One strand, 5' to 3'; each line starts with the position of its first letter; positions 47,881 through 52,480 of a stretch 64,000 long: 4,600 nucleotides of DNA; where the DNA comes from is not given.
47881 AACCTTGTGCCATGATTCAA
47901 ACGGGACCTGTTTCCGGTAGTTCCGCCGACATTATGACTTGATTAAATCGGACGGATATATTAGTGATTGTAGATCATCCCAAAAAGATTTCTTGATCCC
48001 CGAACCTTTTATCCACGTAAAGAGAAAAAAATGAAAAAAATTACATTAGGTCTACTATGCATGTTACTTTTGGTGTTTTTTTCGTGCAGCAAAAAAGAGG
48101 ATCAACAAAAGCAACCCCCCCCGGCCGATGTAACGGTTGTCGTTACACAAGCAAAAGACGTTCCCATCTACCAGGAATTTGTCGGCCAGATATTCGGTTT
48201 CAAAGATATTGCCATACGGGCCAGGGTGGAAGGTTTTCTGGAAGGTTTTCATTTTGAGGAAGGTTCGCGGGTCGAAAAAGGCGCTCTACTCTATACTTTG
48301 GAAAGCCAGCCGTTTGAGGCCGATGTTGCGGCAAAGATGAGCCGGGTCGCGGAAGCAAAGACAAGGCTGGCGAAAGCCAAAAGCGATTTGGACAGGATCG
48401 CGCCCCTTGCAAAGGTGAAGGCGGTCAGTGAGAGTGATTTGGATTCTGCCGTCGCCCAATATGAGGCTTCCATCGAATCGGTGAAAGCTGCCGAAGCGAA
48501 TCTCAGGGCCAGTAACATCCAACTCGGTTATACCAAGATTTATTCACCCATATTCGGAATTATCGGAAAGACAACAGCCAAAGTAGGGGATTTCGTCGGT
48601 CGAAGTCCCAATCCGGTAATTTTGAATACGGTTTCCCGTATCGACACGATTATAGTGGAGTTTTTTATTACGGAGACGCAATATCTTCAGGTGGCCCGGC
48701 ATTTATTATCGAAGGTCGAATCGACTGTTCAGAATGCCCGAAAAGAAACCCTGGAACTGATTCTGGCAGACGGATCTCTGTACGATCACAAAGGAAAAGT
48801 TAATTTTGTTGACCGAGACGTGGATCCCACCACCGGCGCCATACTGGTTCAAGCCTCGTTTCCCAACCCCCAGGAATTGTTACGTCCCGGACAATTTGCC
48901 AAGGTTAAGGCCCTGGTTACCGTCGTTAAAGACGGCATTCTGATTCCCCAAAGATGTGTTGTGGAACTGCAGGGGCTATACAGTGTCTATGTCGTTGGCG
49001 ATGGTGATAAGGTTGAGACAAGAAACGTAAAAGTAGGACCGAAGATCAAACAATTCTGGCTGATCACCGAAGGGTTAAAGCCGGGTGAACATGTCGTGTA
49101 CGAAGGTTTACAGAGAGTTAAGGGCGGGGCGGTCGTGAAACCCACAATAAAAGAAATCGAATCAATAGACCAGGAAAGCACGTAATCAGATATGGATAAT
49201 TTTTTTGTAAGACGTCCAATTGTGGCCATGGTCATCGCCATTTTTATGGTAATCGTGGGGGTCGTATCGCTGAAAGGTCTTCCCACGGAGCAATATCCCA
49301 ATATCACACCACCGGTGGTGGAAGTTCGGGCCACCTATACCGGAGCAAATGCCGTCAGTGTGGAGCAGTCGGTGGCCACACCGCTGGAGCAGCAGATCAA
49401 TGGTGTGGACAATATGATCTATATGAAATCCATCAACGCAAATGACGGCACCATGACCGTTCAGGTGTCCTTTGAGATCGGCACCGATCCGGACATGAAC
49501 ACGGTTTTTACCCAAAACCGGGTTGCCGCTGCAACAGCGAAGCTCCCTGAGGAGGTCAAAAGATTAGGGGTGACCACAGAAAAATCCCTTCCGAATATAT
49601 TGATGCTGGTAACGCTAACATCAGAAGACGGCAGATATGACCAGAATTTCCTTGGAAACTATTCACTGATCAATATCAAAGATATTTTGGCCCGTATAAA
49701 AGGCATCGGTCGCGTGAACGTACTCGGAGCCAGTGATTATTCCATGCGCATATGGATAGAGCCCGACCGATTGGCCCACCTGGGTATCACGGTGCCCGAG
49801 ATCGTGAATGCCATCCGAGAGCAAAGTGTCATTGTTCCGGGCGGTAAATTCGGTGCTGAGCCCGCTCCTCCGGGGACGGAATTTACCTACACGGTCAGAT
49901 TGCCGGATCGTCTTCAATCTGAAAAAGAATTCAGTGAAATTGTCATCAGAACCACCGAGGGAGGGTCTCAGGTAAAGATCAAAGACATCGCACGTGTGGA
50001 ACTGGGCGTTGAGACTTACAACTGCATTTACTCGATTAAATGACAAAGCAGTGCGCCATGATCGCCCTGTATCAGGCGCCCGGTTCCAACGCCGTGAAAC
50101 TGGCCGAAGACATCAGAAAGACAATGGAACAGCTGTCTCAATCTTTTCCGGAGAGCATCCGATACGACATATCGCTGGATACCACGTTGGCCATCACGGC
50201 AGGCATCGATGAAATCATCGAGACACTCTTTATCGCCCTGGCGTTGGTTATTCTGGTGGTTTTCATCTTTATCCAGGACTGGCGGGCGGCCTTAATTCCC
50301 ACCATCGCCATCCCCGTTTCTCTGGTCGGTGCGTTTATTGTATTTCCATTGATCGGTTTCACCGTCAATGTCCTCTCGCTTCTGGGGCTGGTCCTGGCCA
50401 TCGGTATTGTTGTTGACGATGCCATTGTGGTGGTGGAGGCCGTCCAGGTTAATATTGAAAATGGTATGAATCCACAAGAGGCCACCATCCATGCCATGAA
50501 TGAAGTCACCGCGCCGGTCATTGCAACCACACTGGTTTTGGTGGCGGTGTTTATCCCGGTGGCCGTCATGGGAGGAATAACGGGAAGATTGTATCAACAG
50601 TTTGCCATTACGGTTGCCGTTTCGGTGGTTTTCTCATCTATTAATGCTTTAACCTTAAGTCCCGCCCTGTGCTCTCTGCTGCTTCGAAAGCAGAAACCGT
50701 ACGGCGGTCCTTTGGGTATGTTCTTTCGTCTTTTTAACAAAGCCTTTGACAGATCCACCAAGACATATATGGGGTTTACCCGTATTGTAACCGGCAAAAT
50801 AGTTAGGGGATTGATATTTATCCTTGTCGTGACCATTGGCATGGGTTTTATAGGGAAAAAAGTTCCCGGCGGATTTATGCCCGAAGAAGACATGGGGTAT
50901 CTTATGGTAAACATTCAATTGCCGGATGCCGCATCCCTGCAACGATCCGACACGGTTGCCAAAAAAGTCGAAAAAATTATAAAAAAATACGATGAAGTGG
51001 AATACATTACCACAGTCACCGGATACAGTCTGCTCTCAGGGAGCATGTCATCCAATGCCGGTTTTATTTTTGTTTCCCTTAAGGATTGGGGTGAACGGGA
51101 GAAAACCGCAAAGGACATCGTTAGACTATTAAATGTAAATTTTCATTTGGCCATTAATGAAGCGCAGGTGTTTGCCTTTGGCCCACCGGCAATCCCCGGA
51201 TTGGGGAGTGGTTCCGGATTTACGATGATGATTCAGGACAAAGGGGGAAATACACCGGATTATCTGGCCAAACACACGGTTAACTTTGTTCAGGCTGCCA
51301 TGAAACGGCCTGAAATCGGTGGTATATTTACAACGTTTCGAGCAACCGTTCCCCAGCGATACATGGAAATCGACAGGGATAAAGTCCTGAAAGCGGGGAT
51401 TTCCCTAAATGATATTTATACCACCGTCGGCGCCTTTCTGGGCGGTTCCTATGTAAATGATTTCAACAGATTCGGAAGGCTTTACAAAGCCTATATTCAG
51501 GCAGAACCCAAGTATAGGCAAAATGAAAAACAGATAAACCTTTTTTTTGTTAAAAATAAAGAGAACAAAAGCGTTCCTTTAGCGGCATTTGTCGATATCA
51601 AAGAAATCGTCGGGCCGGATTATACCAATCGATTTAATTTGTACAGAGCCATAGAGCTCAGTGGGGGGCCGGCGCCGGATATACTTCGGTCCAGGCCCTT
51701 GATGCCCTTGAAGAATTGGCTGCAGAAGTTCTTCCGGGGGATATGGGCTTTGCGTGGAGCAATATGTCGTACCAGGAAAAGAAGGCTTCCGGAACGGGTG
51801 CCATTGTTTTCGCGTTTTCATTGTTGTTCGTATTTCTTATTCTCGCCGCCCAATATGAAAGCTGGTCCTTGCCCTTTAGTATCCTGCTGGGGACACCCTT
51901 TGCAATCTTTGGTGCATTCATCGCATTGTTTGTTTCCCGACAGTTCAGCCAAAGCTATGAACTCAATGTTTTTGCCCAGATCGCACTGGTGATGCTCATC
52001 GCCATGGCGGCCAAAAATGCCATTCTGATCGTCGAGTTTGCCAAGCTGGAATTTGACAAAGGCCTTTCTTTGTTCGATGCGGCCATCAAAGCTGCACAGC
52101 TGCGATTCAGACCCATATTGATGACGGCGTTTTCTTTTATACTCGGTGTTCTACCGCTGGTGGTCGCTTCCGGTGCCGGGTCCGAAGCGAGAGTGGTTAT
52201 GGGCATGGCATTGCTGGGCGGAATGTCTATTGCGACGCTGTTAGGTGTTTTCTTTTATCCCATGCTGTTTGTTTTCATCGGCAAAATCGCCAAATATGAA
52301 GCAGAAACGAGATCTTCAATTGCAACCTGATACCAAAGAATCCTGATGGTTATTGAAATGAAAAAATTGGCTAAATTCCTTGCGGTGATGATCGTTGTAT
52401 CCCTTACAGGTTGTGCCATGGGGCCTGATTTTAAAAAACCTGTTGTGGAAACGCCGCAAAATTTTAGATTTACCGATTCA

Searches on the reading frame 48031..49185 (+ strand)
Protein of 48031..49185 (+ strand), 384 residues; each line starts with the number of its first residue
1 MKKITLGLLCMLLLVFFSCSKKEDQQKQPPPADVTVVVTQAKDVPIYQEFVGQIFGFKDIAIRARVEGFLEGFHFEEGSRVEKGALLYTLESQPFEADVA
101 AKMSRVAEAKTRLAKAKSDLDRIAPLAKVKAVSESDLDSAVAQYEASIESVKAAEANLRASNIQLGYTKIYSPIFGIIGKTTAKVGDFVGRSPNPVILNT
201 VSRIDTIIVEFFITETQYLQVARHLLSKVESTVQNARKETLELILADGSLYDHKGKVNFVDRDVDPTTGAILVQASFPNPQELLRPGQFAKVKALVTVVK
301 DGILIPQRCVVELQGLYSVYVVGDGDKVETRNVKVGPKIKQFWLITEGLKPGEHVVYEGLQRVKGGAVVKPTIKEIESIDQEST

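Call 34: search_protein_families(library=pfam, proteins=[window:48031-49185:+], max_evalue=0.001)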
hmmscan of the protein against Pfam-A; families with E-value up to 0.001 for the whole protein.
window:48031-49185:+ (384 aa): 3 families
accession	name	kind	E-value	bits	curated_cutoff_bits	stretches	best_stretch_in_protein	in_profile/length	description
PF16576.10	HlyD_D23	-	2e-12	47.3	30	1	61-290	21-214/214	Barrel-sandwich domain of CusB or HlyD membrane-fusion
PF13437.12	HlyD_3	-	9.7e-10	39.6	22.2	1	169-287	1-106/106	HlyD family secretion protein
PF00529.27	CusB_dom_1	-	0.00016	22.3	26.5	1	194-356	12-88/89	Cation efflux system protein CusB domain 1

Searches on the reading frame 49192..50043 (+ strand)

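Call 34: search_protein_families(library=pfam, proteins=[window:49192-50043:+], max_evalue=0.001)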
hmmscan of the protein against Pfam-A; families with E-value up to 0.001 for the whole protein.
window:49192-50043:+ (283 aa): 1 family
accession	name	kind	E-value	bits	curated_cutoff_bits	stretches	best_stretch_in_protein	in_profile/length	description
PF00873.25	ACR_tran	-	3.6e-78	263.8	28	1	2-280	2-272/1021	AcrB/AcrD/AcrF family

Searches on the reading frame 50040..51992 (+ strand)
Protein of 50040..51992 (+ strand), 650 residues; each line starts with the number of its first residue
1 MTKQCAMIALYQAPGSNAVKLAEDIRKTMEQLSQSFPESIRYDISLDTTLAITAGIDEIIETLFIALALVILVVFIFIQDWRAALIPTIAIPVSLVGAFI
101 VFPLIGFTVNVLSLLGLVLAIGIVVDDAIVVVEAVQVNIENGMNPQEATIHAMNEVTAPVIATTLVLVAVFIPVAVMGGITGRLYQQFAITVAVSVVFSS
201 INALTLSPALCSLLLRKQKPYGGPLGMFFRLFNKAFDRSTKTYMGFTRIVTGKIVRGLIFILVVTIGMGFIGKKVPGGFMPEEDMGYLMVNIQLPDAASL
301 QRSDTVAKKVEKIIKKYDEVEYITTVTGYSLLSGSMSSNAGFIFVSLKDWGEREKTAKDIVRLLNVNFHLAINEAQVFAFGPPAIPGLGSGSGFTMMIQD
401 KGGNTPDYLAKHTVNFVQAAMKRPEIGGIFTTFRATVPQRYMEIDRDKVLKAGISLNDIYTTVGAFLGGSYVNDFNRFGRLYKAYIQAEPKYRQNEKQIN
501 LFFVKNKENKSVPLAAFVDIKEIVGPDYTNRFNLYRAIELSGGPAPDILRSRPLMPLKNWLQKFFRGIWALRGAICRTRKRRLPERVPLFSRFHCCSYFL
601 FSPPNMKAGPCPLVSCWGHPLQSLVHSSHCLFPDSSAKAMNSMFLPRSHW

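Call 34: search_protein_families(library=pfam, proteins=[window:50040-51992:+], max_evalue=0.001)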
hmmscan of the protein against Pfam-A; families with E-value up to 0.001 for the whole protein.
window:50040-51992:+ (650 aa): 3 families
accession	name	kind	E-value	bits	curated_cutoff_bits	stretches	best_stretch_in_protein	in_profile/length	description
PF00873.25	ACR_tran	-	1.8e-152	509.7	28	1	3-552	277-828/1021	AcrB/AcrD/AcrF family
PF03176.21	MMPL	-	3.1e-10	40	20.5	1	57-217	145-305/333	MMPL family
PF02355.23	SecD_SecF_C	-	0.00011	22.2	20.5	1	60-212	34-184/189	Protein export membrane protein SecD/SecF, C-terminal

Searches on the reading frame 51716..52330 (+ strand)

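Call 34: search_protein_families(library=pfam, proteins=[window:51716-52330:+], max_evalue=0.001)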
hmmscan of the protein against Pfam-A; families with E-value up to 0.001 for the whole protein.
window:51716-52330:+ (204 aa): 2 families
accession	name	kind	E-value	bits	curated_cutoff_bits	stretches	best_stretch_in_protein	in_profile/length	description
PF00873.25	ACR_tran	-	2e-57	195.1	28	1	5-188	841-1020/1021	AcrB/AcrD/AcrF family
PF03176.21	MMPL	-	4.4e-05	23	20.5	1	25-192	142-306/333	MMPL family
